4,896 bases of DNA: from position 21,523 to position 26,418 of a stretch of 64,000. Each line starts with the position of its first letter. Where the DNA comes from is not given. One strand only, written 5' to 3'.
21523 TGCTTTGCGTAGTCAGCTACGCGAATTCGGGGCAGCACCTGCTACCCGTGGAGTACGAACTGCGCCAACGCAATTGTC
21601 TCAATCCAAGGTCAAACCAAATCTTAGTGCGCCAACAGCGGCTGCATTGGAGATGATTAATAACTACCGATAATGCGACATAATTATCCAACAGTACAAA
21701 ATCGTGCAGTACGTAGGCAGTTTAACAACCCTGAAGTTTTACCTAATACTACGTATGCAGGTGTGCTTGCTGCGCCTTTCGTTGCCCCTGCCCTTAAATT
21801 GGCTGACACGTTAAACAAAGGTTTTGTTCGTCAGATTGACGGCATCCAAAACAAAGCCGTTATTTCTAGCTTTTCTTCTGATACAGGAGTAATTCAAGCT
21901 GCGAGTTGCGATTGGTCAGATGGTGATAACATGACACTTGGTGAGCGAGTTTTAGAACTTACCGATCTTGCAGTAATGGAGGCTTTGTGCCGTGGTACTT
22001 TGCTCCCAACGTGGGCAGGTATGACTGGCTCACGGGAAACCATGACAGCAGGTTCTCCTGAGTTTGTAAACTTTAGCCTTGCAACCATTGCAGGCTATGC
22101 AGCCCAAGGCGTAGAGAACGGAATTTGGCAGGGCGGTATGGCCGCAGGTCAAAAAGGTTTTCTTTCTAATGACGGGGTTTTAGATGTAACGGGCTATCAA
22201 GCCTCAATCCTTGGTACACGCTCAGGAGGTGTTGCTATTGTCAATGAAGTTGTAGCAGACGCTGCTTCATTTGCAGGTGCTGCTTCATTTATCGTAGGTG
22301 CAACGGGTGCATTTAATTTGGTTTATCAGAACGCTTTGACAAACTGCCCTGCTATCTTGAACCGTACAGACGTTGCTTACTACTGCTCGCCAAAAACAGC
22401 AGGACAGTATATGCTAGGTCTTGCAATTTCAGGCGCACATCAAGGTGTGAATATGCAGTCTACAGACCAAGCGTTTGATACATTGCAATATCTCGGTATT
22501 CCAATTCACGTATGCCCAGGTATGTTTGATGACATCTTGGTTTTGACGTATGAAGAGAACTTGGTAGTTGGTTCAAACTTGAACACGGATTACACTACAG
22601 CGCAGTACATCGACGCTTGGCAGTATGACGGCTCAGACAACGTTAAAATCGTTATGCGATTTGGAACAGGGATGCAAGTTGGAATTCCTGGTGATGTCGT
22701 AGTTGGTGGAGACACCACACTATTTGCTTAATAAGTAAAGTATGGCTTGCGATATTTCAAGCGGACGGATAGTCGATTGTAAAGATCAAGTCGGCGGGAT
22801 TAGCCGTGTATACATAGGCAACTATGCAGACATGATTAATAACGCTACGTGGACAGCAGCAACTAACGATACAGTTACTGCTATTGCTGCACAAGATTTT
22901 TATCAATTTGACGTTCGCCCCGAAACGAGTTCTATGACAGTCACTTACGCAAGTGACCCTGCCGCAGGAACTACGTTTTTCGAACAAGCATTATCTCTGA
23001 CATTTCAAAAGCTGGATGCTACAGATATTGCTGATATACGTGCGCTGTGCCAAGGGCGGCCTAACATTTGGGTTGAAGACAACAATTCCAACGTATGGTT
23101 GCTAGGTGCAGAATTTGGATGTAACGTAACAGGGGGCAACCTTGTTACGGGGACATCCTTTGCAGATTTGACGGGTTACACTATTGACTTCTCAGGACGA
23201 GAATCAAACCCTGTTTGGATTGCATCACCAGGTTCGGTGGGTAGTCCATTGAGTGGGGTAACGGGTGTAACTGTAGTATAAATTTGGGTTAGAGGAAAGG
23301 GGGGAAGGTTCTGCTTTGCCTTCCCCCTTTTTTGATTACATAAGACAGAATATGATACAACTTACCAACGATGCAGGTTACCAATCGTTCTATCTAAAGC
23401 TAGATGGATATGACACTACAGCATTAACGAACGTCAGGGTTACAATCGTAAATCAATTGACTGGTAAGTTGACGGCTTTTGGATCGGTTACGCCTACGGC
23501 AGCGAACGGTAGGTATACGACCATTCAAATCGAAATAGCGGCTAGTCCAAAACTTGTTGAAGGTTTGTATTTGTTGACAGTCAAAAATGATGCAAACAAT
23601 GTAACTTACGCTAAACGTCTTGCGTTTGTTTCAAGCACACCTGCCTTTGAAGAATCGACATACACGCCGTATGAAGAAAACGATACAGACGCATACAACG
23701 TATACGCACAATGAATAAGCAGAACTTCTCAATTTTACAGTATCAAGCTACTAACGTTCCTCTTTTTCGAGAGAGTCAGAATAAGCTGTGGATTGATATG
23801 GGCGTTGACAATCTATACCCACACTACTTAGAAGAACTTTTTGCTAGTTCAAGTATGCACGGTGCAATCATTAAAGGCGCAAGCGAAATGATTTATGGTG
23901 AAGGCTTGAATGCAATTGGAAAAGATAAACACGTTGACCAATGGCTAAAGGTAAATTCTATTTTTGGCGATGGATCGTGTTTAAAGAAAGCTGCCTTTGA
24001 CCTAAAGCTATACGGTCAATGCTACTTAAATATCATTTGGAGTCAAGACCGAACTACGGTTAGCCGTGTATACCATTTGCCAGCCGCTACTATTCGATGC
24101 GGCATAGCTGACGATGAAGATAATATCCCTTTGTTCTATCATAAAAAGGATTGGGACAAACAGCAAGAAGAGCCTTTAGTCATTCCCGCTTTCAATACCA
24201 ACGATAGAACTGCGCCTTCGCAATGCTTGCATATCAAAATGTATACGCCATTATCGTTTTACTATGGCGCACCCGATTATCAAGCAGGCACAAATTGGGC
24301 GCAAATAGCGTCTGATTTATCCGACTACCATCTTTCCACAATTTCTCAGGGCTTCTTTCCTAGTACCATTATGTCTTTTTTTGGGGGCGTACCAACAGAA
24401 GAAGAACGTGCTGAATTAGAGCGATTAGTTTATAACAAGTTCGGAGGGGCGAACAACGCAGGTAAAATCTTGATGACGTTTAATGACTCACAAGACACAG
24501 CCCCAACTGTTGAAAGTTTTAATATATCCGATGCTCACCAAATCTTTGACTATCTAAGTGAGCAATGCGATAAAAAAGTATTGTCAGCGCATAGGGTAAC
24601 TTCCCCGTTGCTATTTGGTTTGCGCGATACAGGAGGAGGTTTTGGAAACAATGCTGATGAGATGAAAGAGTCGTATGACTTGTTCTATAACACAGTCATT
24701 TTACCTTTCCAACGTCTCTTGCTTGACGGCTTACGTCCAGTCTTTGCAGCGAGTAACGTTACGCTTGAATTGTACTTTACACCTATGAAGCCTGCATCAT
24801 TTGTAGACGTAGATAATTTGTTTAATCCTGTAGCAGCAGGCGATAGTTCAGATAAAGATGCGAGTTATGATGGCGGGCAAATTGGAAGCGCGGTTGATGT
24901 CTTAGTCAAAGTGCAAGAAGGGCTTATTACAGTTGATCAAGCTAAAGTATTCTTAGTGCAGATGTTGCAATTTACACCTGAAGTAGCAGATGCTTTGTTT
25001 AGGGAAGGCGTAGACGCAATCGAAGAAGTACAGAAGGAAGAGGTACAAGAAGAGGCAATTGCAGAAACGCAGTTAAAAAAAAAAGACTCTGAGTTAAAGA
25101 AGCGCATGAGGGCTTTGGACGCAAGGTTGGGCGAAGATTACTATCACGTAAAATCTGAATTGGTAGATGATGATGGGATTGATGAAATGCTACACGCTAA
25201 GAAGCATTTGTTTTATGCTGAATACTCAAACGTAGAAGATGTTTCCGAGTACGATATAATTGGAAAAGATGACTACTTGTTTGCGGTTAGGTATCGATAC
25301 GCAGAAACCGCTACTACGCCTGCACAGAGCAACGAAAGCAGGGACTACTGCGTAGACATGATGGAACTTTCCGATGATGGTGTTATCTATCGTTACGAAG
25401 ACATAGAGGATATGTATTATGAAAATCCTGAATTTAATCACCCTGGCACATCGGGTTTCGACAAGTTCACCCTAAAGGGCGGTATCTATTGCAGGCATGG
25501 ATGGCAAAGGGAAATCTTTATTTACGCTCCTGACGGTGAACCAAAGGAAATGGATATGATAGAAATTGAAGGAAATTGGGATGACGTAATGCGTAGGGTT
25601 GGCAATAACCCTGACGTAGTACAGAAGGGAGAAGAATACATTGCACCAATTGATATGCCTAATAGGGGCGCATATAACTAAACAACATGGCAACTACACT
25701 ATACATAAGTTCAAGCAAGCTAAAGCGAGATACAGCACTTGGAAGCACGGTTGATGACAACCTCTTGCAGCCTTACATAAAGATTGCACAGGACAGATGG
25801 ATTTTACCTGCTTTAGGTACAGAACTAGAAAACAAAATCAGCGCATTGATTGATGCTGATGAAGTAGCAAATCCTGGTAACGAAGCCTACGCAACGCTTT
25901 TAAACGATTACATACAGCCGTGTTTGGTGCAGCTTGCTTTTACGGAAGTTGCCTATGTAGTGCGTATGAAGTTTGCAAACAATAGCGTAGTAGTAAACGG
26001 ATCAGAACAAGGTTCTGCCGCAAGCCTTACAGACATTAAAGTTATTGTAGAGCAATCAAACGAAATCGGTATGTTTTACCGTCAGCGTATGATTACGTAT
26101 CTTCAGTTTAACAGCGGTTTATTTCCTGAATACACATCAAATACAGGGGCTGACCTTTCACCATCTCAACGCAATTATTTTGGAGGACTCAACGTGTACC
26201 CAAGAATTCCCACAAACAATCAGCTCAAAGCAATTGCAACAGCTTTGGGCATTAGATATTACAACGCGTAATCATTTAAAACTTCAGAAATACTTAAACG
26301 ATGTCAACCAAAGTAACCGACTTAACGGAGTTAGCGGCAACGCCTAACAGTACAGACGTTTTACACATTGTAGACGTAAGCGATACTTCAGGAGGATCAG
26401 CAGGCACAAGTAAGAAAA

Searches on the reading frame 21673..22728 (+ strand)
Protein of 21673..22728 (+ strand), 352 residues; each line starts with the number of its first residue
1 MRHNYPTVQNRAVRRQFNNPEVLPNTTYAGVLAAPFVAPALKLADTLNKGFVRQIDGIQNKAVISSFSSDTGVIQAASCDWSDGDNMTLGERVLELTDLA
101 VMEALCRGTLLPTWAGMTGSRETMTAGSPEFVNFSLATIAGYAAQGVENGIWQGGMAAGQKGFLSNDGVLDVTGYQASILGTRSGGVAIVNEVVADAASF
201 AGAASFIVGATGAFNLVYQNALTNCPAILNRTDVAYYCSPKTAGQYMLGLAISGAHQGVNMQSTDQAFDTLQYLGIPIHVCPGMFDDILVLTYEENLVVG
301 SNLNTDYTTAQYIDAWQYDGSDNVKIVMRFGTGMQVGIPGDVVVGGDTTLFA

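Call 9: search_dna_similar(query=window:21673-22728:+, collection=phages, mode=protein, max_rows=15)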
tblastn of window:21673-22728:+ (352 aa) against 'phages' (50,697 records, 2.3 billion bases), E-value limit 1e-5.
No match.

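Call 91: find_related_loci(query=window:21673-22728:+, collection=genome_contigs, flank=8000)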
Query window:21673-22728:+ (352 aa) in genome_contigs; peptide patterns used: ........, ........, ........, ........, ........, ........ (x = any residue, [..] = any of these).
38 stretches matched a pattern; 1 encode a relative of the query (tblastn E <= 1e-3); 1 distinct loci.
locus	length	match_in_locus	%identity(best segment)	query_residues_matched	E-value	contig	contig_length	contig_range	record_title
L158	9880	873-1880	74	14-352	2e-165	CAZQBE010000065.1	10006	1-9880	MAG TPA_asm: uncultured Flavobacteriaceae bacterium isolate binchicken_co46_596 genome assembly, contig: NODE_13259_leng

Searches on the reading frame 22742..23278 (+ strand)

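Call 20: search_protein_families(library=phrogs, proteins=[window:22742-23278:+], max_evalue=0.001)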
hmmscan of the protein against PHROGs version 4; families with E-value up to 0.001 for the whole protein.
window:22742-23278:+ (179 aa): 1 family
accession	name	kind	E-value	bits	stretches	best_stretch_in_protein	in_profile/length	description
phrog_19091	-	unknown function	2.5e-26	93.4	1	1-155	1-154/181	-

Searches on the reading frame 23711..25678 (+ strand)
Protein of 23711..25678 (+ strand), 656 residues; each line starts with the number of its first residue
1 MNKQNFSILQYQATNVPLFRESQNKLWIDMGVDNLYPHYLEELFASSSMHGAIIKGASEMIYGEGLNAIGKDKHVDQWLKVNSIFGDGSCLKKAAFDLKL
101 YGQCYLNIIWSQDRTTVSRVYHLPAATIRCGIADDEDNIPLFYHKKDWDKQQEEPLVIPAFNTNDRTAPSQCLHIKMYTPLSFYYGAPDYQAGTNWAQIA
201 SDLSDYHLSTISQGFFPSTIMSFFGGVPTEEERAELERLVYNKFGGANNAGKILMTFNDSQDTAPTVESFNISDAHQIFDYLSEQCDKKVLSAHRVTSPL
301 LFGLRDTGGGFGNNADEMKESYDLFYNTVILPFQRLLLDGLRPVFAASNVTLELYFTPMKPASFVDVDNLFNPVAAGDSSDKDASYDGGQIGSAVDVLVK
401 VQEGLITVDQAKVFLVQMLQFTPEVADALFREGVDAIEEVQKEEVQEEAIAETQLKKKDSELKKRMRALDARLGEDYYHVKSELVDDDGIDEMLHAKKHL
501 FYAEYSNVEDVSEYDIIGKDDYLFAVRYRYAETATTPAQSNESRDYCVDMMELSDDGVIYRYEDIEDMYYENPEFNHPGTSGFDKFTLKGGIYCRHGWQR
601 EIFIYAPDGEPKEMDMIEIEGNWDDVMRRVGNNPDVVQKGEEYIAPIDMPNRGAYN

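Call 20: search_protein_families(library=phrogs, proteins=[window:23711-25678:+], max_evalue=0.001)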
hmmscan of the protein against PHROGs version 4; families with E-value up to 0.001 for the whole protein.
window:23711-25678:+ (656 aa): 4 families
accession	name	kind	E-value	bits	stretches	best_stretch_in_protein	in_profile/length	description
phrog_33693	-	head and packaging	4.6e-57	194.7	2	8-360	3-356/560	portal protein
phrog_11226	-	head and packaging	2.4e-21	77.2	1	27-329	27-345/388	portal protein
phrog_12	-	head and packaging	2.3e-11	44.4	1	92-335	145-355/646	portal protein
phrog_2662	-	head and packaging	0.00057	19.6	1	97-323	128-336/717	portal protein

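Call 35: search_dna_similar(query=window:23711-25678:+, collection=phages, mode=protein, max_rows=15, max_evalue=0.001)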
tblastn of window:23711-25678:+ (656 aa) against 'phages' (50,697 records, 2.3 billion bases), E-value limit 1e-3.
Records with a match: 9; places in all: 9; records where one place covers at least 80% of the query: 0.
Best place of each record, by identity: <60% 9.
By first word of the organism name: Nonlabens 4; Pseudoalteromonas 3; Methanobacterium 1; Rhodococcus 1.
By host as written in the record: Persicivirga sp. IMCC12024 4; Pseudoalteromonas elyakovii HL-AS1 2; Methanothermobacter thermautotrophicus FF3 1; Rhodococcus erythropolis NRRL B-1574 1; Pseudoalteromonas nigrifaciens HL-AS2 1.
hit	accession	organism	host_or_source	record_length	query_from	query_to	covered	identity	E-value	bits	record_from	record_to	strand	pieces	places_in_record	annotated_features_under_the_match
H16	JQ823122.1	Nonlabens phage P12024S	Persicivirga sp. IMCC12024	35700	6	604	67%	29.8%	1e-46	233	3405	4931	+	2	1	phage portal protein | hypothetical protein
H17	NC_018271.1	Nonlabens phage P12024S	Persicivirga sp. IMCC12024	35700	6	604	67%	29.8%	1e-46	233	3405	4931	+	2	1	portal protein | hypothetical protein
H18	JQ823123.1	Nonlabens phage P12024L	Persicivirga sp. IMCC12024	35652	6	604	67%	29.6%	3e-46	231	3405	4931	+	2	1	phage portal protein | hypothetical protein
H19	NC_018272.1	Nonlabens phage P12024L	Persicivirga sp. IMCC12024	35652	6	604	67%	29.6%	3e-46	231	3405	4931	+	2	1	portal protein | hypothetical protein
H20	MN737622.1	Methanobacterium virus PhiF3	Methanothermobacter thermautotrophicus ...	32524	37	377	52%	24.0%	3e-11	73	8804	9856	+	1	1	putative portal protein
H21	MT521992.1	Rhodococcus phage NiceHouse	Rhodococcus erythropolis NRRL B-1574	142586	37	345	47%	22.9%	6e-4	49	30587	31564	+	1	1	57: portal protein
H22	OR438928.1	Pseudoalteromonas phage ACA1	Pseudoalteromonas elyakovii HL-AS1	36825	40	338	46%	23.4%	4e-5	53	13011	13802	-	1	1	portal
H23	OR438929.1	Pseudoalteromonas phage ACA2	Pseudoalteromonas nigrifaciens HL-AS2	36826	40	338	46%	23.4%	4e-5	53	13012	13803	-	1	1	portal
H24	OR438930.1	Pseudoalteromonas phage proACA1-A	Pseudoalteromonas elyakovii HL-AS1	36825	40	338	46%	23.4%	4e-5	53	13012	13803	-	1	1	portal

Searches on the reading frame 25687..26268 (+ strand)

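Call 20: search_protein_families(library=phrogs, proteins=[window:25687-26268:+], max_evalue=0.001)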
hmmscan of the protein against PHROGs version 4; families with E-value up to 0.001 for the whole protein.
window:25687-26268:+ (194 aa): 1 family
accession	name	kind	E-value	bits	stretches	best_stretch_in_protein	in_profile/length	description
phrog_35048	-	unknown function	2.3e-05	25.3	1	4-157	5-155/184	-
